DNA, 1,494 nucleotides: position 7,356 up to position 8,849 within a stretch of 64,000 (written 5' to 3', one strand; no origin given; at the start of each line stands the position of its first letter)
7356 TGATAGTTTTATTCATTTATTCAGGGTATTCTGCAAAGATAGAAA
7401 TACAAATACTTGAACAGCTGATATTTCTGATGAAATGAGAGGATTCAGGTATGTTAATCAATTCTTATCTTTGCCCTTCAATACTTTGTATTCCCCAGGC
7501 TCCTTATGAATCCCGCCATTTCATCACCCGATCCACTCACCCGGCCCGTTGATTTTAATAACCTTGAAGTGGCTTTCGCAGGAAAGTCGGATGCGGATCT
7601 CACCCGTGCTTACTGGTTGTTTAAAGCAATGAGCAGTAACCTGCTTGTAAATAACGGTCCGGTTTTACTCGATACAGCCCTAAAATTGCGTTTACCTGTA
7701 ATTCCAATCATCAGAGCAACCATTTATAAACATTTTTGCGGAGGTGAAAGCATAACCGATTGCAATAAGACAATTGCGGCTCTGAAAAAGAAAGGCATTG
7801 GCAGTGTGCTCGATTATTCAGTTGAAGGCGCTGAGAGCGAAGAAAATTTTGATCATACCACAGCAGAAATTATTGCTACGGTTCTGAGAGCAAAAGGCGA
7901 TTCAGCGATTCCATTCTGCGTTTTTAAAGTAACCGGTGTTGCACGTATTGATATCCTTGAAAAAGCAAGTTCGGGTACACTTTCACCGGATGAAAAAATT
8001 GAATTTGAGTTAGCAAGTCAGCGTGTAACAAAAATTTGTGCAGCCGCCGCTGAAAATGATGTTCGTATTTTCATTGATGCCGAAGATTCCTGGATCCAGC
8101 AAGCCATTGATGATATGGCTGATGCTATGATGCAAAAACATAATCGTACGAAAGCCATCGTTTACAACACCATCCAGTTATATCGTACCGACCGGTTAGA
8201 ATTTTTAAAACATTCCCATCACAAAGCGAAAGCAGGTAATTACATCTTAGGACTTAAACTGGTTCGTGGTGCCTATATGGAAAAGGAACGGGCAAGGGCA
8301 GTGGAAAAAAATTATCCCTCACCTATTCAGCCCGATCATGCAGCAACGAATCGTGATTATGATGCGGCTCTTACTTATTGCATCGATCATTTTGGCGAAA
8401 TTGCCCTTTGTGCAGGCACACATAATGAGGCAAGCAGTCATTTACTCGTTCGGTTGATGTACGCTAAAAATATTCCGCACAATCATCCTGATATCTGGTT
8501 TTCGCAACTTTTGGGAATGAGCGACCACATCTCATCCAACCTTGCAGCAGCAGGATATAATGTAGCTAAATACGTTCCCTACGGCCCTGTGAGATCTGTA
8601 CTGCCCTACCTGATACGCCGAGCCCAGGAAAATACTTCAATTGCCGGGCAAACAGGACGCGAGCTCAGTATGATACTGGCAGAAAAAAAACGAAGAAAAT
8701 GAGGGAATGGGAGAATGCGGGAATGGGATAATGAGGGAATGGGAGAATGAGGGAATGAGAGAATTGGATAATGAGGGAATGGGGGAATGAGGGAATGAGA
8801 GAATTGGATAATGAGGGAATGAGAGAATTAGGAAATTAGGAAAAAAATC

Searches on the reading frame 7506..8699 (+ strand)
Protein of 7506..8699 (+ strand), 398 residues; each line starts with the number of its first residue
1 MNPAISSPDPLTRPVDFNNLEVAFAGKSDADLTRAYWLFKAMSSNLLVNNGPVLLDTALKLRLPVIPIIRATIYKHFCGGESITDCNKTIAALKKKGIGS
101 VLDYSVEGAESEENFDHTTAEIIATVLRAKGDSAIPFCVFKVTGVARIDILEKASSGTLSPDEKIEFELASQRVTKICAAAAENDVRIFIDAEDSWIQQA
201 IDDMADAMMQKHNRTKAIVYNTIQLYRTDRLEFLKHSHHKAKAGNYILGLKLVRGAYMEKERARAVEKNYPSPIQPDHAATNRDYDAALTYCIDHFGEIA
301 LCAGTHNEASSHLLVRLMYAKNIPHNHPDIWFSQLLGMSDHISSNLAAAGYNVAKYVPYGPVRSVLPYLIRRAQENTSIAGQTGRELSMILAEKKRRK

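Call 76: search_protein_families(library=pfam, proteins=[window:7506-8699:+], max_evalue=0.00001)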
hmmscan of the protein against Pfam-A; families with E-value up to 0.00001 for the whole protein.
window:7506-8699:+ (398 aa): 1 family
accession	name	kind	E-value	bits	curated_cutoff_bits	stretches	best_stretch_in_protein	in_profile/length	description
PF01619.24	Pro_dh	-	2.2e-77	260.8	27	1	86-383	1-276/278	Proline dehydrogenase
